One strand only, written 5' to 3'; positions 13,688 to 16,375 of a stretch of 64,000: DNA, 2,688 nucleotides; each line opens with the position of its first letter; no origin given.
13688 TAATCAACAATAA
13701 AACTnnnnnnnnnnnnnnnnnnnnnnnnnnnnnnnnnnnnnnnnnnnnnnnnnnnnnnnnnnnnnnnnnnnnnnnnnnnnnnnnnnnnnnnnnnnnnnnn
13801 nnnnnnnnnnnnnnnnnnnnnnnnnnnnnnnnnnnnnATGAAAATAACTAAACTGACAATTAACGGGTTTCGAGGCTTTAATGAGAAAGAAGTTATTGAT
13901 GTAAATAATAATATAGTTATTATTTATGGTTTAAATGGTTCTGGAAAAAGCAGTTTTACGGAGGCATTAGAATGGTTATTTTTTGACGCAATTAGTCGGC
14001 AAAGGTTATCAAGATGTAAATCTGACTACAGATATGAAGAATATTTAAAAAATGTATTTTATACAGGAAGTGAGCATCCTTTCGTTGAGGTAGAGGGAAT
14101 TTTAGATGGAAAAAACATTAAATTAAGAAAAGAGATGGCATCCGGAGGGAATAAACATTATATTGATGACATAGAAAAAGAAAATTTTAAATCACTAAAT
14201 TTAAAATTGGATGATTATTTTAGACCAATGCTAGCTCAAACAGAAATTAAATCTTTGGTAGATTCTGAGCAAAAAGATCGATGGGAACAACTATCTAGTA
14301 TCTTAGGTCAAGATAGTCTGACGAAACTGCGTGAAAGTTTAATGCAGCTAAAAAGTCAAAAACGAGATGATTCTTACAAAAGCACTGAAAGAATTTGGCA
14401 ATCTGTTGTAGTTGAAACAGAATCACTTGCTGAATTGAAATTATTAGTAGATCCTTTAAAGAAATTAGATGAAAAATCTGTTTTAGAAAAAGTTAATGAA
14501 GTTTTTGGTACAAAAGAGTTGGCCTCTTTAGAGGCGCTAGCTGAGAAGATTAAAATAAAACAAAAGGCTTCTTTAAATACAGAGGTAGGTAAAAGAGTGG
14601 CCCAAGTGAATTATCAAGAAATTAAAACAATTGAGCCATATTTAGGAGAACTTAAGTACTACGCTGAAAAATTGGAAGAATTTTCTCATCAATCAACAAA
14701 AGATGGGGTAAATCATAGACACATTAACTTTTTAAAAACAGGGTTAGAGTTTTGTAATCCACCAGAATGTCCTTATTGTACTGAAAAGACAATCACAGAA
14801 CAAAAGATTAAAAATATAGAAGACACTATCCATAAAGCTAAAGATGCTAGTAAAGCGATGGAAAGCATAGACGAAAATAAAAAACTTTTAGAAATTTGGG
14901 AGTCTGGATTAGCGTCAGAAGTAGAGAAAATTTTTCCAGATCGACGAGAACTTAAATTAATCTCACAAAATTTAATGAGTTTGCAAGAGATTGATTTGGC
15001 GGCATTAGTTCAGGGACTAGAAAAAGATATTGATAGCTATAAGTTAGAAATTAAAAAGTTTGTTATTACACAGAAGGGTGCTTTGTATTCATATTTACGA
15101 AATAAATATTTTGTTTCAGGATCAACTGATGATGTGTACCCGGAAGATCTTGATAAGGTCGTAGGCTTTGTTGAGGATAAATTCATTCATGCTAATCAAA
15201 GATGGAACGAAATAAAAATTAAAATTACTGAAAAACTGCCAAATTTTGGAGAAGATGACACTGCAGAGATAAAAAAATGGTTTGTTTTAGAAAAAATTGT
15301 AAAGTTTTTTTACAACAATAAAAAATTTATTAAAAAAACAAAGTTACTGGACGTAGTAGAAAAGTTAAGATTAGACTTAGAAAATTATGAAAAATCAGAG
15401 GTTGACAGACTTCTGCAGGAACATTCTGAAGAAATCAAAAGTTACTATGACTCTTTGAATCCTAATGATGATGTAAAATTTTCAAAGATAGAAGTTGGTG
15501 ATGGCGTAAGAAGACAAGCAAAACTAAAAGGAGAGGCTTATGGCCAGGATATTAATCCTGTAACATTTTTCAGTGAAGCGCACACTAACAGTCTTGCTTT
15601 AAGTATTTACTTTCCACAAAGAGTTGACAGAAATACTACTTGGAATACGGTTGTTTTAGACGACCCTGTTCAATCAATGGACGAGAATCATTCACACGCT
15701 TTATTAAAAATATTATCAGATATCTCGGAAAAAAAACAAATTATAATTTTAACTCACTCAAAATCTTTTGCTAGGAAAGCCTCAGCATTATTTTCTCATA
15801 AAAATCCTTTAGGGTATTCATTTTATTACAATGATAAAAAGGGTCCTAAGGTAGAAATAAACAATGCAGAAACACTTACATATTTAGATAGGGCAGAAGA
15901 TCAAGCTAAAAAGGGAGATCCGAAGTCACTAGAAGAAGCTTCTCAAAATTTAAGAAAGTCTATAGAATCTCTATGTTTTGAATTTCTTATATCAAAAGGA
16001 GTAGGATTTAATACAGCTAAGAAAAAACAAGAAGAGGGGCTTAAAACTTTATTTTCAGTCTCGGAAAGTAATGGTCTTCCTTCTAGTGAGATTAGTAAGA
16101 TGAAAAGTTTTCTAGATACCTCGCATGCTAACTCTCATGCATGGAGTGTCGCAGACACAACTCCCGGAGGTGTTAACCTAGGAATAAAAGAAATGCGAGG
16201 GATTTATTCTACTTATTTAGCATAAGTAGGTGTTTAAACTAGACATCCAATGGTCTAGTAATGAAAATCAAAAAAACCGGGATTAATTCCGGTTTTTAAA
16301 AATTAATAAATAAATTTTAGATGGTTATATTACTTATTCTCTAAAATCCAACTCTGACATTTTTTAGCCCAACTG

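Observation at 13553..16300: AT-rich two-gene island between lepA and recJ: small coupled protein plus Rad50/RloC-like zinc-hook ABC ATPase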

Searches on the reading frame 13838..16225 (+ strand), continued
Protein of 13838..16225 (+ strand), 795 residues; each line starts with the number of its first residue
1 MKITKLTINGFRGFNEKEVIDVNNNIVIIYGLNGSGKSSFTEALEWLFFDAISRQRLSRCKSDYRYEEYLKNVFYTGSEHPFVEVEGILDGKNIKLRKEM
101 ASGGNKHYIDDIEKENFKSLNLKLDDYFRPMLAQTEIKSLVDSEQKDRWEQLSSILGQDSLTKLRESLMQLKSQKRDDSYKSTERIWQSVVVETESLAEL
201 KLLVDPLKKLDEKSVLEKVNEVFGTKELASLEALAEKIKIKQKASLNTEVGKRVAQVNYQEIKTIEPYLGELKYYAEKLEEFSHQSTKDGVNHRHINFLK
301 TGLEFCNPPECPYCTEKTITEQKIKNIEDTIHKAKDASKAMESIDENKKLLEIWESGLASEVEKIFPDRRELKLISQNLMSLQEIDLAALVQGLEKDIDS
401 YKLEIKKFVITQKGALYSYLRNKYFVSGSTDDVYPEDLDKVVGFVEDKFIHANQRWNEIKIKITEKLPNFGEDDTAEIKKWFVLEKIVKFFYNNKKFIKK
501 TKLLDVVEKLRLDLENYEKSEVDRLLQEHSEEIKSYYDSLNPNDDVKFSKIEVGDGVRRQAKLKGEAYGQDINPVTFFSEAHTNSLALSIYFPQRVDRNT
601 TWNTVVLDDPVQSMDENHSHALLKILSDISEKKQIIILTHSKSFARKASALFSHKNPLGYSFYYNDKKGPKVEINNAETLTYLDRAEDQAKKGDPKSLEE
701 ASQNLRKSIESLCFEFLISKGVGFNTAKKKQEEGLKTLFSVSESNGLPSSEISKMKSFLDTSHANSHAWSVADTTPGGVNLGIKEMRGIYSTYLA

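Call 79: search_protein_families(library=pfam, proteins=[L014:6950-7429:-, L014:5306-6670:-, L015:965-1510:+, L015:4428-5513:-, L024:7053-7577:+, L024:11495-13063:-, L017:10576-11823:+, L017:7211-7630:+, L018:11000-12199:+, L018:5720-6976:+], max_evalue=0.001)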
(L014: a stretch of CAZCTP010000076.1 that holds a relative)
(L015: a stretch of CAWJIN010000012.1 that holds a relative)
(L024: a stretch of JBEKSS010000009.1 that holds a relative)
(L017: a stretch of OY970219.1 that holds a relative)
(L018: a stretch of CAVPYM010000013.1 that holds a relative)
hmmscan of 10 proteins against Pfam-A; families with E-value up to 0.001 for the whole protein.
L014:6950-7429:- (159 aa): 2 families
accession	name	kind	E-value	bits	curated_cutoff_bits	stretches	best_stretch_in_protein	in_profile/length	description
PF13408.12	Zn_ribbon_recom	-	1.3e-11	45.1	25.3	1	1-58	5-58/58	Recombinase zinc beta ribbon domain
PF15372.11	DUF4600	-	0.00026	21.7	27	0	104-149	39-84/128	Domain of unknown function (DUF4600)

L014:5306-6670:- (454 aa): 2 families
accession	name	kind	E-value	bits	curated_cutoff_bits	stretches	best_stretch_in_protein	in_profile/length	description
PF01555.25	N6_N4_Mtase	-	6.4e-11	43.1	26.7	1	52-189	134-211/221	DNA methylase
PF01170.24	UPF0020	-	6.6e-07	29.7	22.3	0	145-186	14-55/197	RMKL-like, methyltransferase domain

L015:965-1510:+ (181 aa): 0 families

L015:4428-5513:- (361 aa): 1 family
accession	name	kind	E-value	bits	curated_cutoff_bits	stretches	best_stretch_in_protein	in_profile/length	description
PF00391.29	PEP-utilizers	-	1e-19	70.3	23.1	1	286-355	3-72/72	PEP-utilising enzyme, mobile domain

L024:7053-7577:+ (174 aa): 1 family
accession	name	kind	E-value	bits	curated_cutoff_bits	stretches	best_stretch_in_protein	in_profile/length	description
PF10117.15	McrBC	-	3e-20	72.9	23.9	1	24-158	168-308/318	McrBC 5-methylcytosine restriction system component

L024:11495-13063:- (522 aa): 2 families
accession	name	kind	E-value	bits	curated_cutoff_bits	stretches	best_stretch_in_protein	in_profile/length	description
PF07969.17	Amidohydro_3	-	2.6e-117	393.7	29.7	1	51-516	2-472/472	Amidohydrolase family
PF01979.26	Amidohydro_1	-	4e-22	79.4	25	1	200-515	30-345/345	Amidohydrolase family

L017:10576-11823:+ (415 aa): 0 families

L017:7211-7630:+ (139 aa): 3 families
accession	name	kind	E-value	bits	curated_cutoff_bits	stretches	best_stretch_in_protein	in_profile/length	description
PF01381.28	HTH_3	-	6.9e-12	45.7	23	1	59-103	8-52/55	Helix-turn-helix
PF13560.12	HTH_31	-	8.3e-07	29.7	27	1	49-101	3-56/64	Helix-turn-helix domain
PF13744.12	HTH_37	-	7.7e-05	22.9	27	1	51-107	22-79/80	Helix-turn-helix domain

L018:11000-12199:+ (399 aa): 0 families

L018:5720-6976:+ (418 aa): 0 families

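Call 87: get_annotated_region(hit=H14, flank=3500)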
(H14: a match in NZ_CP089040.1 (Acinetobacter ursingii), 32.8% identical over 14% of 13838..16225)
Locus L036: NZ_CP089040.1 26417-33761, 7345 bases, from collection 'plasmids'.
description: Acinetobacter ursingii strain RIVM_C011601 plasmid pRIVM_C011601_2, complete sequence
organism: Acinetobacter ursingii (NCBI taxid 108980)
taxonomy: Bacteria; Pseudomonadota; Gammaproteobacteria; Moraxellales; Moraxellaceae; Acinetobacter; Acinetobacter ursingii
host: -; source: Homo sapiens,Genome; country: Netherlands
typing (MOB-suite, as given by PLSDB): non-mobilizable; replicon rep_cluster_626
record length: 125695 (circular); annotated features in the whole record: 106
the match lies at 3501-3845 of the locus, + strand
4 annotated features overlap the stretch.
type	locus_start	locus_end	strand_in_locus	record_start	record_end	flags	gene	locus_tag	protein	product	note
CDS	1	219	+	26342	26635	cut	-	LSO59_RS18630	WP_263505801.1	hypothetical protein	-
CDS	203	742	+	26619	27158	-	-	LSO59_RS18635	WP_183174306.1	ABC-three component system middle component 1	-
CDS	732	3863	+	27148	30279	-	-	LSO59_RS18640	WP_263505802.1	AAA family ATPase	GO:0006302 - double-strand break repair [Evidence IEA]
CDS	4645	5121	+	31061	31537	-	-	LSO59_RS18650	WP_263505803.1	3'-5' exoribonuclease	-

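Call 88: get_annotated_region(hit=H11, flank=3500)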
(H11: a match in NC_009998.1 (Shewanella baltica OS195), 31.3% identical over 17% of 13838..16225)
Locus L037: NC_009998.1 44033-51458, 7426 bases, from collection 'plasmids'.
description: Shewanella baltica OS195 plasmid pS19501, complete sequence
organism: Shewanella baltica OS195 (NCBI taxid 399599)
taxonomy: Bacteria; Pseudomonadota; Gammaproteobacteria; Alteromonadales; Shewanellaceae; Shewanella; Shewanella baltica; Shewanella baltica OS195
host: -; source: -; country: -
typing (MOB-suite, as given by PLSDB): conjugative; replicon rep_cluster_559; relaxase MOBF; mating-pair formation MPF_F
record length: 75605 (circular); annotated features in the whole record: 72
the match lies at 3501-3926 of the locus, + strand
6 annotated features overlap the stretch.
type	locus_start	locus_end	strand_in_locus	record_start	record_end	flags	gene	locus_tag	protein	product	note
CDS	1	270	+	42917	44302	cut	-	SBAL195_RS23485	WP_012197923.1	ABC-three component system protein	-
CDS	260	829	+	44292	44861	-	-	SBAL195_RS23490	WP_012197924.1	ABC-three component system middle component 1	-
CDS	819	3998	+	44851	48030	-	-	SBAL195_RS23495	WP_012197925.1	AAA family ATPase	GO:0006302 - double-strand break repair [Evidence IEA]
CDS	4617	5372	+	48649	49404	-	-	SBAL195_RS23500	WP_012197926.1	hypothetical protein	-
CDS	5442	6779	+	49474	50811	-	-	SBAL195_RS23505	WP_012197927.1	HEPN domain-containing protein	-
CDS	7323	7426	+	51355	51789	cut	-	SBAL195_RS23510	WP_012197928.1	S24 family peptidase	-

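Call 89: get_annotated_region(hit=H16, flank=3500)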
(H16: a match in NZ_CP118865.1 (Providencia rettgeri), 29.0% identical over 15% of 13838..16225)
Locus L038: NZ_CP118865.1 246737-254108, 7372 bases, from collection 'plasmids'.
description: Providencia rettgeri strain 12100 plasmid p12100-PER, complete sequence
organism: Providencia rettgeri (NCBI taxid 587)
taxonomy: Bacteria; Pseudomonadota; Gammaproteobacteria; Enterobacterales; Morganellaceae; Providencia; Providencia rettgeri
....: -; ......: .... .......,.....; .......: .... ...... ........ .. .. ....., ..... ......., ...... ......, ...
typing (MOB-suite, as given by PLSDB): conjugative; relaxase MOBH; mating-pair formation MPF_T
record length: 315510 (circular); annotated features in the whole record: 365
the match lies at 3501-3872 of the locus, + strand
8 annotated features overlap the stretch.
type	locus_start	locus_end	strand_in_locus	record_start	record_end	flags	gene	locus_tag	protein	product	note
CDS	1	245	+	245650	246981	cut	-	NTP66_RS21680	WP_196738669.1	ABC-three component system protein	-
CDS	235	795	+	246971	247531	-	-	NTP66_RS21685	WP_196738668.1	ABC-three component system middle component 1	-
CDS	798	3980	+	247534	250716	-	-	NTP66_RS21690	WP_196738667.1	AAA family ATPase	GO:0006302 - double-strand break repair [Evidence IEA]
CDS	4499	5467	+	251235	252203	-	-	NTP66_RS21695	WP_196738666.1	DUF4113 domain-containing protein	-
CDS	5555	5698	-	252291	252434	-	-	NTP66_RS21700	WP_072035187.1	Hok/Gef family protein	-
CDS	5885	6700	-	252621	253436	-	-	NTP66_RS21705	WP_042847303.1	hypothetical protein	-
CDS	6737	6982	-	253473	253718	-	-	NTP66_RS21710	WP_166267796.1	DNA polymerase III subunit theta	-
CDS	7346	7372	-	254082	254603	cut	-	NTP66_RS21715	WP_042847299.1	hypothetical protein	-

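Call 97: find_encoding_contigs(protein=P0001, flank=6000, max_places=2)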
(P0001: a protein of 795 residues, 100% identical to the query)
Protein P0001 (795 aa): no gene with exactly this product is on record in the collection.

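Call 98: search_protein_families(library=phrogs, proteins=[window:13838-16225:+], max_evalue=0.1)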
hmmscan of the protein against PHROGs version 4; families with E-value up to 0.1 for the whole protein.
window:13838-16225:+ (795 aa): 11 families
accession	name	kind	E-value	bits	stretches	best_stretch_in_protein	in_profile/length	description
phrog_77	-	DNA, RNA and nucleotide metabolism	1.2e-15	58.1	2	1-525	296-768/967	SbcC-like subunit of palindrome specific endonuclease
phrog_10445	-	unknown function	3.9e-09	37.2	1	1-100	3-95/296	-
phrog_4747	-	unknown function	3.9e-09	37.1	1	1-76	1-63/610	-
phrog_25363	-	unknown function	3e-08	34.8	1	1-51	5-54/77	-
phrog_7507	-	unknown function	1.2e-06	29.1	1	1-400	2-352/483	-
phrog_1499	-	unknown function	1.3e-05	25.6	1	1-403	3-313/427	-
phrog_2392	-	moron, auxiliary metabolic gene and host takeover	0.00092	18.6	1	605-648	639-682/726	ABC transporter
phrog_5836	-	unknown function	0.0013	17.8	1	3-247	6-215/1071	-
phrog_124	-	DNA, RNA and nucleotide metabolism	0.018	15.4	1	17-50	36-70/382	Sak4-like ssDNA annealing protein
phrog_293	-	moron, auxiliary metabolic gene and host takeover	0.045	12.7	0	605-645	570-611/1058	ABC transporter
phrog_15404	-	unknown function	0.087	14.2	0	310-344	29-62/89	-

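Call 100: search_protein_families(library=padloc, alignment_id=A1, max_evalue=0.01)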
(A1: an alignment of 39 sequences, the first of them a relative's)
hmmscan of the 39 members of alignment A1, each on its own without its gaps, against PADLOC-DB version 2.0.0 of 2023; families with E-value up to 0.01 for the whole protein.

A. member 1, P0001 (795 aa): 42 families (the best 25 are shown)
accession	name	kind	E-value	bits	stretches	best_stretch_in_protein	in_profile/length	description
PDLC03865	LmuB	-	4.6e-33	112.5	2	320-646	664-979/1007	-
PDLC03859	LmuB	-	2.6e-24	84.4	1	1-646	3-590/611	-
PDLC04135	mad3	-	2e-12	45.4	1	2-650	1-333/374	mads_3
PDLC04893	PDC-S06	-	1.7e-11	41.3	2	572-646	616-689/862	-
PDLC04886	PDC-S06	-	2.7e-11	41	2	3-65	2-61/727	-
PDLC02979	AriA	-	2.9e-10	38.5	1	1-348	1-265/373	-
PDLC04892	PDC-S06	-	3.2e-10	36.9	2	4-43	71-111/843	-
PDLC03868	LmuB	-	2.7e-09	33.9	1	5-270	8-269/1035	-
PDLC02714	PbeC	-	3.7e-09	33.9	1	1-53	1-57/651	PbeC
PDLC00090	GajA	-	3.7e-09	33.8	1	1-59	1-59/659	AAA ATPase domain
PDLC03861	LmuB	-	3.7e-09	33.1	2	3-51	210-258/1213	-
PDLC02335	AbiLi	-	5.8e-09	33.4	1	3-54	50-105/326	AbiLi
PDLC00278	PtuA1|PtuA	-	1.1e-08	32.9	1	1-126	1-128/436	AAA ATPase domain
PDLC02980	AriA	-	2.4e-08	32.3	1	26-53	1-29/304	-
PDLC00271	PtuA1|PtuA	-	5.6e-08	30.7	1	1-64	1-63/421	AAA ATPase domain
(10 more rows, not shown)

B. families by the number of members that match (of 39 scanned): 159 families (the first 25 are shown)
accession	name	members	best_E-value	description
PDLC03865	LmuB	39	4.4e-42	-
PDLC03859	LmuB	39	6.7e-32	-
PDLC04135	mad3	39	2.6e-22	mads_3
PDLC03861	LmuB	39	5.9e-18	-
PDLC03868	LmuB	39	7.9e-15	-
PDLC02979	AriA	39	1.6e-13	-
PDLC02714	PbeC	39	9.4e-13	PbeC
PDLC02335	AbiLi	39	1.2e-11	AbiLi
PDLC00090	GajA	39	3.9e-11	AAA ATPase domain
PDLC04178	HEC-01A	39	6.2e-11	-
PDLC02980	AriA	39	1.7e-10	-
PDLC02739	PbeC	39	8e-10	PbeC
PDLC04893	PDC-S06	38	1.5e-15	-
PDLC04891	PDC-S06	37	1.9e-13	-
PDLC04164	AriA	37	1.6e-10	-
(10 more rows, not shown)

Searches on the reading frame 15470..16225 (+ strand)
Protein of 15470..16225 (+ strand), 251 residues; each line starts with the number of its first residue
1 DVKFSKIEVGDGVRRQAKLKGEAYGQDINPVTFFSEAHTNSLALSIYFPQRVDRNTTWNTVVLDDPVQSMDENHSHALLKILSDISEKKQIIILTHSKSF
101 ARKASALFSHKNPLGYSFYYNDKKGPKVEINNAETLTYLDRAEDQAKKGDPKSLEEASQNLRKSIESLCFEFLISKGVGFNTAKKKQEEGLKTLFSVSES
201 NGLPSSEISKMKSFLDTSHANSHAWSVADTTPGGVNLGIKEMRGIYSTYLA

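Call 30: search_protein_families(library=padloc, proteins=[window:15470-16225:+], max_evalue=10)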
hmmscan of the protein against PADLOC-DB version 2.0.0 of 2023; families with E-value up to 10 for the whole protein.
window:15470-16225:+ (251 aa): 22 families
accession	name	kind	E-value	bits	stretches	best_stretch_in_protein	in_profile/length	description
PDLC03865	LmuB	-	5.2e-17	59.3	1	19-102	886-979/1007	-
PDLC04895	PDC-S06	-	6.2e-11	39.5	1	32-136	560-668/784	-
PDLC04892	PDC-S06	-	1.1e-08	31.8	2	34-100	614-677/843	-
PDLC03859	LmuB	-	1.6e-08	32.3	1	42-102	526-590/611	-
PDLC04893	PDC-S06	-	2.8e-08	30.7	1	28-103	616-690/862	-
PDLC04888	PDC-S06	-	2e-07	27.6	1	34-101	624-690/851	-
PDLC04891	PDC-S06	-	8.3e-07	25.8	1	33-100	622-688/858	-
PDLC04894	PDC-S06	-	4.4e-06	23.5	1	54-111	526-584/740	-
PDLC04135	mad3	-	1.2e-05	23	1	61-106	287-333/374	mads_3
PDLC02360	PrrC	-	4.3e-05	20.7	1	58-101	171-218/372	PrrC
PDLC04896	PDC-S06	-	0.00011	19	1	60-100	527-568/732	-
PDLC03861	LmuB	-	0.00012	18.1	1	25-108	1098-1186/1213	-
PDLC04897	PDC-S06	-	0.00016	18.4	1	47-105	519-586/727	-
PDLC04890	PDC-S06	-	0.00016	18.3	1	55-130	523-607/732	-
PDLC04164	AriA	-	0.00027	18.6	1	59-99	194-234/253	-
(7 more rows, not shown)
